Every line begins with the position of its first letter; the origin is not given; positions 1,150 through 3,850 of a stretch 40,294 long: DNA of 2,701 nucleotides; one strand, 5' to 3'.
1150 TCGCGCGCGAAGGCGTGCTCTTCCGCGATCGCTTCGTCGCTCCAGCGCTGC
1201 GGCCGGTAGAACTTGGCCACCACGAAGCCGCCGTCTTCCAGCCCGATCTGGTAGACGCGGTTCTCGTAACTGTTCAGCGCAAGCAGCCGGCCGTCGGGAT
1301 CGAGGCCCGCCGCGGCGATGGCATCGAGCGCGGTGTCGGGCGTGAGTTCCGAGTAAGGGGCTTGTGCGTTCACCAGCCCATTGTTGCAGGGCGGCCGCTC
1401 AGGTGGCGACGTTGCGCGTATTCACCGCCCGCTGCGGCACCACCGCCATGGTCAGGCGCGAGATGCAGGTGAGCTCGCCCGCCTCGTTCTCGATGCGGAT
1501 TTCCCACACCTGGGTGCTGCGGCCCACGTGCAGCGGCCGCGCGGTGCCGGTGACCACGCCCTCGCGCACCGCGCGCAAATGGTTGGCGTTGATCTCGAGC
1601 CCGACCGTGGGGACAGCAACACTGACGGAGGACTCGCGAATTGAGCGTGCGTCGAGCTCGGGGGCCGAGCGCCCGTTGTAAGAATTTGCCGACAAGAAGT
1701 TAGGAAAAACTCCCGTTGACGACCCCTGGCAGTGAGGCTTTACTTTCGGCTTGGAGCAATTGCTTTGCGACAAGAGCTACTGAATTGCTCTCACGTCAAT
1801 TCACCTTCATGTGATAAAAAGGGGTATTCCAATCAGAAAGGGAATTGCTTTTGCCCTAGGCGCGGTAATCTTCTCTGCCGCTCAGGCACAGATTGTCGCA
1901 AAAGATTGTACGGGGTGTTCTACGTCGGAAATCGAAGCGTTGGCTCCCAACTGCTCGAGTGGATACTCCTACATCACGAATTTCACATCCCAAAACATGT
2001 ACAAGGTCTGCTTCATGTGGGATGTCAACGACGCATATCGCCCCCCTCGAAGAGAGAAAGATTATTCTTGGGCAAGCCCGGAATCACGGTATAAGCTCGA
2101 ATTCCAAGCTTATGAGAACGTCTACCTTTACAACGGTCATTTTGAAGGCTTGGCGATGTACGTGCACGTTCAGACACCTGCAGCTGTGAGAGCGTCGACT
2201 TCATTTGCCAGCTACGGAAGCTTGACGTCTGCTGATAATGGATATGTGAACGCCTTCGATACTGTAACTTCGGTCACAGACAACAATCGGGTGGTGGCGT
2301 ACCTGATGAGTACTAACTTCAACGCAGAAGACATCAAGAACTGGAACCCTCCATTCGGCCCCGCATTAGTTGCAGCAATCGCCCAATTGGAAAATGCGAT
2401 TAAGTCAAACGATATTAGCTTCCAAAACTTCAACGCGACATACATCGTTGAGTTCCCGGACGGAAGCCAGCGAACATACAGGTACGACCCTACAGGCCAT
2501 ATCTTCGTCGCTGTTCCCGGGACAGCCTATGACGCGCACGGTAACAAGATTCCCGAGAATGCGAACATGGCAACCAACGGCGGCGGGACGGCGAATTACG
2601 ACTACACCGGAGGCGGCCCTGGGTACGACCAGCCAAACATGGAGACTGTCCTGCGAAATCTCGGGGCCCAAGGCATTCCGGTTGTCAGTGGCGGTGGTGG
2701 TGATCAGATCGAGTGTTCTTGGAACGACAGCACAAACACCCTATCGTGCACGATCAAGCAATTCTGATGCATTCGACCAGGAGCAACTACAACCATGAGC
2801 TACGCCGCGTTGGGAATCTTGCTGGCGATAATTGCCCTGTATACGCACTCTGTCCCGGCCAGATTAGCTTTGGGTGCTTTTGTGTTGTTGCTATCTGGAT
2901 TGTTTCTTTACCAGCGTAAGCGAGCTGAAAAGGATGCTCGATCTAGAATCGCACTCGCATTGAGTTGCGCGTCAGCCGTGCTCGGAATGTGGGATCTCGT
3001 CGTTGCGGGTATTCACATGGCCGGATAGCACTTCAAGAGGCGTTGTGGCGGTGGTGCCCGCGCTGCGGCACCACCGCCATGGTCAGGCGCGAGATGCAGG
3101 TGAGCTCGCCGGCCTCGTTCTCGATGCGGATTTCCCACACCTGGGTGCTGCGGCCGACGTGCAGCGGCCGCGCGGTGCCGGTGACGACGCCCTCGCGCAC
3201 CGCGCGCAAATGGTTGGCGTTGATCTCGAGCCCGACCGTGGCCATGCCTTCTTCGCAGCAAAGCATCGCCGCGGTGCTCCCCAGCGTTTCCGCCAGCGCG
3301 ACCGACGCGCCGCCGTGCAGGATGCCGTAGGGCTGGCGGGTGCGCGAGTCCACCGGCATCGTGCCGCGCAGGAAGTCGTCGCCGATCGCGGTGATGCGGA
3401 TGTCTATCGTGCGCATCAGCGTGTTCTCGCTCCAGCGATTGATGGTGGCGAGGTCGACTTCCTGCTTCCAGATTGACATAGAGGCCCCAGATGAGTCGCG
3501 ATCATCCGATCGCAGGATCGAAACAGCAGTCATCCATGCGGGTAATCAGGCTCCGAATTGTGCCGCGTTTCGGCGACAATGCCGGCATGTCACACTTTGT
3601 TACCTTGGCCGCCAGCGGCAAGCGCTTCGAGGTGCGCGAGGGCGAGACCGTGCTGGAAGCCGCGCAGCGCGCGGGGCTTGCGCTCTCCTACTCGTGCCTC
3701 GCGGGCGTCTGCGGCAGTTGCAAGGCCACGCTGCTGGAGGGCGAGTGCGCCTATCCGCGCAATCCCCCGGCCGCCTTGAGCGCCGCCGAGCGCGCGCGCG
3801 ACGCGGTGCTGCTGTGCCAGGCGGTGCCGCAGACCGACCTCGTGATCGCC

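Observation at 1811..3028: Islet cargo: a Sec-secreted Cys/Gly-rich 318-aa protein plus a 77-aa multi-TM partner, a candidate undescribed two-gene module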

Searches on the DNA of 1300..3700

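Call 67: search_rna_families(source=window, start=1300, end=3700, threshold=evalue, max_evalue=1)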
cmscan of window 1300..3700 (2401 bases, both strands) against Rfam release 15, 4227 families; matches with E-value up to 1: 0.
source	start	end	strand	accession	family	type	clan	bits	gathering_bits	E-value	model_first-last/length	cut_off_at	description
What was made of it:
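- Tried and rejected: Rfam found nothing in 1300-3700 (call 67).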
